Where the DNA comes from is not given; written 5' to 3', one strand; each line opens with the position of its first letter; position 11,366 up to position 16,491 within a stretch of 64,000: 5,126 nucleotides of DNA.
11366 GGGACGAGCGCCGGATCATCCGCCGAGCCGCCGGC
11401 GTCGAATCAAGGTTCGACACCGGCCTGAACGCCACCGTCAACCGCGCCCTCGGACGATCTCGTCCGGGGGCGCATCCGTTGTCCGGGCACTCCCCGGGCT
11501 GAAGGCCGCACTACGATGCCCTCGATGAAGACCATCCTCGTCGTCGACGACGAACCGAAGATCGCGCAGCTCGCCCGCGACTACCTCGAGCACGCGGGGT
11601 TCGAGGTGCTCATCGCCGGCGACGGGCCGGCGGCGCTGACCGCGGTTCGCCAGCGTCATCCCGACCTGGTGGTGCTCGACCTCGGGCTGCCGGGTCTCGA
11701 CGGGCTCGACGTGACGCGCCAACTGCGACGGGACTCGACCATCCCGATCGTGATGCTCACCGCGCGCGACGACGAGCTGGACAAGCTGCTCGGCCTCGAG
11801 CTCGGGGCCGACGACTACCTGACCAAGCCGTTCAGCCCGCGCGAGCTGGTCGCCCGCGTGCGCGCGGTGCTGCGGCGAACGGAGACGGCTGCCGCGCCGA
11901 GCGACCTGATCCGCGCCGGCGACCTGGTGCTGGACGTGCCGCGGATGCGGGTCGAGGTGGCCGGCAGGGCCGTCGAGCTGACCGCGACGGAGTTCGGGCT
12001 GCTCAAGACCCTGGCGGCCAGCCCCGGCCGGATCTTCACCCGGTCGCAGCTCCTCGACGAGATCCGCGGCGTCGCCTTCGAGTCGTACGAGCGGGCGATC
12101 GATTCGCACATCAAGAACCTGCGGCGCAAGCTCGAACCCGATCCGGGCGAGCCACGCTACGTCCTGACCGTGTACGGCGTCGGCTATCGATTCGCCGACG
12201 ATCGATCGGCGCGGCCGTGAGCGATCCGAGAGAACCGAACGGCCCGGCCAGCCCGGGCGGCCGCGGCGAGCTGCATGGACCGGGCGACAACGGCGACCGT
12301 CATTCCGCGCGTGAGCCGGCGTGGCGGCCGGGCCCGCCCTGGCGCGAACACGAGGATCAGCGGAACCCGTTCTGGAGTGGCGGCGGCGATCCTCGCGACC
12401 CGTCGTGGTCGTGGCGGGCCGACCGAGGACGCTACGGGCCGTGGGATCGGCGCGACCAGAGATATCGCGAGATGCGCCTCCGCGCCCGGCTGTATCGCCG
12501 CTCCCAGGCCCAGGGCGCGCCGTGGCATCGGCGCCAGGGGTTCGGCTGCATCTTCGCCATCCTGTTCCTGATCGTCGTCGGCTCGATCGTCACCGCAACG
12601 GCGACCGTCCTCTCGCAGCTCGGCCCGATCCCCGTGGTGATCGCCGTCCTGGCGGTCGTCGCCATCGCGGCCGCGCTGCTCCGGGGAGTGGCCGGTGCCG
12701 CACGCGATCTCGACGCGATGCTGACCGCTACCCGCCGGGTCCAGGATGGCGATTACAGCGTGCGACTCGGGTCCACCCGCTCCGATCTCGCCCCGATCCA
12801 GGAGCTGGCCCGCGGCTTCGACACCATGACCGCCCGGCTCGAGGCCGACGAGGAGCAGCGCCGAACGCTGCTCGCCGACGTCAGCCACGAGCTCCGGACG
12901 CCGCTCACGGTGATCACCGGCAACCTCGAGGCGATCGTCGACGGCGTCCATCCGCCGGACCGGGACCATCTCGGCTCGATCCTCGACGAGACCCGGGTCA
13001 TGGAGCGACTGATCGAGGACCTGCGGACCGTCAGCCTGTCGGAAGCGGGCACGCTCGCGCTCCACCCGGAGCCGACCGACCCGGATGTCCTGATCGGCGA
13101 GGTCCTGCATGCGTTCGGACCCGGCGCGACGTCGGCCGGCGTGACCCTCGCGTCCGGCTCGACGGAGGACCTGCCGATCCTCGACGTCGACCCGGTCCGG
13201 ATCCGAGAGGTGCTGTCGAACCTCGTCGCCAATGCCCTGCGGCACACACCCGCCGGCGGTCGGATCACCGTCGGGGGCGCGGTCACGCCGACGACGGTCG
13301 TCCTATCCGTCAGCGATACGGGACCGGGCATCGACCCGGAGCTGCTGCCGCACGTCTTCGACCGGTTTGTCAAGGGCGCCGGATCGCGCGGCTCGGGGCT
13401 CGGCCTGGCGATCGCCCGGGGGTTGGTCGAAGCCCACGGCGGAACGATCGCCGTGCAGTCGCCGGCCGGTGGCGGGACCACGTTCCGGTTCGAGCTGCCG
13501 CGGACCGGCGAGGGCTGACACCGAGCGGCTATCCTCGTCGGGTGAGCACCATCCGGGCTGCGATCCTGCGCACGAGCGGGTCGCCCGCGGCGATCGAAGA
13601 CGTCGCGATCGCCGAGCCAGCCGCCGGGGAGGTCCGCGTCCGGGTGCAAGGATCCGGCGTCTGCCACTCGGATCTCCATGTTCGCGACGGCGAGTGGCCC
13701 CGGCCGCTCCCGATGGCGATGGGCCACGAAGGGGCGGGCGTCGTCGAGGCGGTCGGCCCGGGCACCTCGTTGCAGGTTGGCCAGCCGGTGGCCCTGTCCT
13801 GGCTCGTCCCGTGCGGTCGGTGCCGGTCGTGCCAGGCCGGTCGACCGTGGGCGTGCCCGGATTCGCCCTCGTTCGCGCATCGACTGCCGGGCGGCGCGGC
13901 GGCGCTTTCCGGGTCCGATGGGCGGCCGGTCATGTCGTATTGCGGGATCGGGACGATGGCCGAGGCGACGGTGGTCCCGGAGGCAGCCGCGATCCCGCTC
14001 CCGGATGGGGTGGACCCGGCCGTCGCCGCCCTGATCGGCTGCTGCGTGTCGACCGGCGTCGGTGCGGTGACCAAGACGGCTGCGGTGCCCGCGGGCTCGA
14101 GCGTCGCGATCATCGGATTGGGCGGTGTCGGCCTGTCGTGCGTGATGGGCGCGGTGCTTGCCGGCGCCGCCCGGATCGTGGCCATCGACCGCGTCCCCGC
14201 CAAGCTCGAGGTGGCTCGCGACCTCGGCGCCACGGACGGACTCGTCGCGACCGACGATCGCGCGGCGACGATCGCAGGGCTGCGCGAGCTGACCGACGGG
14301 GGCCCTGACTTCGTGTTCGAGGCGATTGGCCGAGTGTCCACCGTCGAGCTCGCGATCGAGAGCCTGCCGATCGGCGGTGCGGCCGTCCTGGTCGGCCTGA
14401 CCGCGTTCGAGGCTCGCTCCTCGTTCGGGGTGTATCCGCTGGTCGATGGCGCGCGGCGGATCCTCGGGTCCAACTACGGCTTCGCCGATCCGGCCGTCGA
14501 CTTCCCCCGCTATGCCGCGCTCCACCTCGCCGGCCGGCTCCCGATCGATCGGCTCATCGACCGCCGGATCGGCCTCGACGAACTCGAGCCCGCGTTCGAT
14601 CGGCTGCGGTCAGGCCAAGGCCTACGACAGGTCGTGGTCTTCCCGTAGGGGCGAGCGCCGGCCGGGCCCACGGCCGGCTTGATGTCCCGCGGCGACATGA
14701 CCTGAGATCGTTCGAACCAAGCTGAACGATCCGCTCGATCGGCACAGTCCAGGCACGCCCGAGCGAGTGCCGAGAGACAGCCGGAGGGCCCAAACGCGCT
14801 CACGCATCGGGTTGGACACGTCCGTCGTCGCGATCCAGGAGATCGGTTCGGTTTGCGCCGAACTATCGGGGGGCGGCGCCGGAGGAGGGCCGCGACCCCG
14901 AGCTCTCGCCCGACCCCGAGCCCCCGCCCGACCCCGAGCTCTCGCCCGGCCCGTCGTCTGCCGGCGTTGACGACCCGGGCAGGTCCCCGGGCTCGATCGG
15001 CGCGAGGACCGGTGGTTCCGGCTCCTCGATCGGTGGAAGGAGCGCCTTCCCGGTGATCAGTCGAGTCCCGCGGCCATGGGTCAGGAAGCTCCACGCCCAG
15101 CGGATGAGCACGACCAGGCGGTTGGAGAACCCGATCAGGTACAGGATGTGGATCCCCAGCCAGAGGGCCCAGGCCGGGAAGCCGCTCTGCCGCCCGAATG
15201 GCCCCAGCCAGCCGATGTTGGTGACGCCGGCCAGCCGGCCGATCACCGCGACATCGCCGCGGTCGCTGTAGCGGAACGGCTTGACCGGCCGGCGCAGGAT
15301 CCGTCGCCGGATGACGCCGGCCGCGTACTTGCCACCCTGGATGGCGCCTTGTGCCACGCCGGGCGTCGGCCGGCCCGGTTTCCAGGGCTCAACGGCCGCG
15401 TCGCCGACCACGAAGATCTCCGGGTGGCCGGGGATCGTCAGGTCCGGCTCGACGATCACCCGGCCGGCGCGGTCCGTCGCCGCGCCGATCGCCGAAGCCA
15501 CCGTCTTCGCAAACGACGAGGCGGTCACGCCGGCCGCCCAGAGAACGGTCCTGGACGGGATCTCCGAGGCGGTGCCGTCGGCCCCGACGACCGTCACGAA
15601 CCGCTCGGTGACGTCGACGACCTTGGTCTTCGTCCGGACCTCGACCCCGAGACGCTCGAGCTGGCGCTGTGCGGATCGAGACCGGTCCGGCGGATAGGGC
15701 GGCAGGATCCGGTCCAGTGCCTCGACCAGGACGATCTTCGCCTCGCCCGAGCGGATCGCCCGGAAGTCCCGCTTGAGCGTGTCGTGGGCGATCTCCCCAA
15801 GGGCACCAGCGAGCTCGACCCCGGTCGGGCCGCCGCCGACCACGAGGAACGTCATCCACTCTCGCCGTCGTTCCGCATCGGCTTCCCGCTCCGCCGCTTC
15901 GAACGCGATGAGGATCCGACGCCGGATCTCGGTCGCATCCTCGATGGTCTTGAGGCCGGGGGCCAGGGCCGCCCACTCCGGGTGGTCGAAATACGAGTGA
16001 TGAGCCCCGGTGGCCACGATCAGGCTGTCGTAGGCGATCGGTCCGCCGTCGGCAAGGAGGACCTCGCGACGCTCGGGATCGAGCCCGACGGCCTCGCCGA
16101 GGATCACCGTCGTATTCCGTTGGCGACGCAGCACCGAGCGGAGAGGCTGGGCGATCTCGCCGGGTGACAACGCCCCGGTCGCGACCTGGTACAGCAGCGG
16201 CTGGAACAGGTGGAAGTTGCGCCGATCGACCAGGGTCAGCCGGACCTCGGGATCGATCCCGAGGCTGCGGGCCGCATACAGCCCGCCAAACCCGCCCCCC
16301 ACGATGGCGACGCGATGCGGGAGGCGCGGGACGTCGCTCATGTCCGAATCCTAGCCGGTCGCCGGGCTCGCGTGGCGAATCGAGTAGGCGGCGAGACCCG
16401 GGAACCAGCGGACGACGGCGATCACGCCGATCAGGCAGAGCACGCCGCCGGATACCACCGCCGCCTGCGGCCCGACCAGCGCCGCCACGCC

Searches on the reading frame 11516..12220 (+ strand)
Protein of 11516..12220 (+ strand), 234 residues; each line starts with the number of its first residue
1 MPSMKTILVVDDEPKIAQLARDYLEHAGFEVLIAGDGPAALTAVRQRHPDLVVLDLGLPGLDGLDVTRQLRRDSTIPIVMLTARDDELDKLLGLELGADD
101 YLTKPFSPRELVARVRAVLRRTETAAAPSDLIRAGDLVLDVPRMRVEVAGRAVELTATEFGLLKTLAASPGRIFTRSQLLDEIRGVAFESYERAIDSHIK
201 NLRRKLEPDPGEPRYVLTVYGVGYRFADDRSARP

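Call 68: search_protein_families(library=pfam, proteins=[window:11516-12220:+], max_evalue=0.00001)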
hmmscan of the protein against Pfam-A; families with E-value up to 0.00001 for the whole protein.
window:11516-12220:+ (234 aa): 2 families
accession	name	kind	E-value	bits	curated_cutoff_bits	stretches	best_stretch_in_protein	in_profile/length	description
PF00072.30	Response_reg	-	7.1e-32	110.3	30.2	1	7-116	1-111/111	Response regulator receiver domain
PF00486.34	Trans_reg_C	-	2e-25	89.1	26.2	1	150-226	1-77/77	Transcriptional regulatory protein, C terminal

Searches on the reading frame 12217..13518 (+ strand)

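Call 68: search_protein_families(library=pfam, proteins=[window:12217-13518:+], max_evalue=0.00001)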
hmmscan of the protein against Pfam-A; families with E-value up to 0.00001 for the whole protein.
window:12217-13518:+ (433 aa): 3 families
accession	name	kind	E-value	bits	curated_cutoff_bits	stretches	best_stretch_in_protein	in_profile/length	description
PF02518.31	HATPase_c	-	2e-30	105.9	26.4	1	325-430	2-110/111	Histidine kinase-, DNA gyrase B-, and HSP90-like ATPase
PF00512.31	HisKA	-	9.1e-16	58.1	26.9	1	214-278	1-66/66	His Kinase A (phospho-acceptor) domain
PF13581.12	HATPase_c_2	-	2e-07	31.5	27.4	1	329-422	36-122/127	Histidine kinase-like ATPase domain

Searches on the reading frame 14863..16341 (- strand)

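Call 67: search_protein_families(library=pfam, proteins=[window:14863-16341:-], max_evalue=0.00001)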
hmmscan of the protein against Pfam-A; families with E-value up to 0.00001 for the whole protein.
window:14863-16341:- (492 aa): 3 families
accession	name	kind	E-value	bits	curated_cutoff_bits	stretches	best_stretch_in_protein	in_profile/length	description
PF07992.20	Pyr_redox_2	-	1.7e-48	166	26.1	1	10-337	2-291/291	Pyridine nucleotide-disulphide oxidoreductase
PF00070.33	Pyr_redox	-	6e-12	46.4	22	1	166-246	3-68/82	Pyridine nucleotide-disulphide oxidoreductase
PF01266.30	DAO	-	4.3e-06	26.9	27.9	0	224-280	155-212/353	FAD dependent oxidoreductase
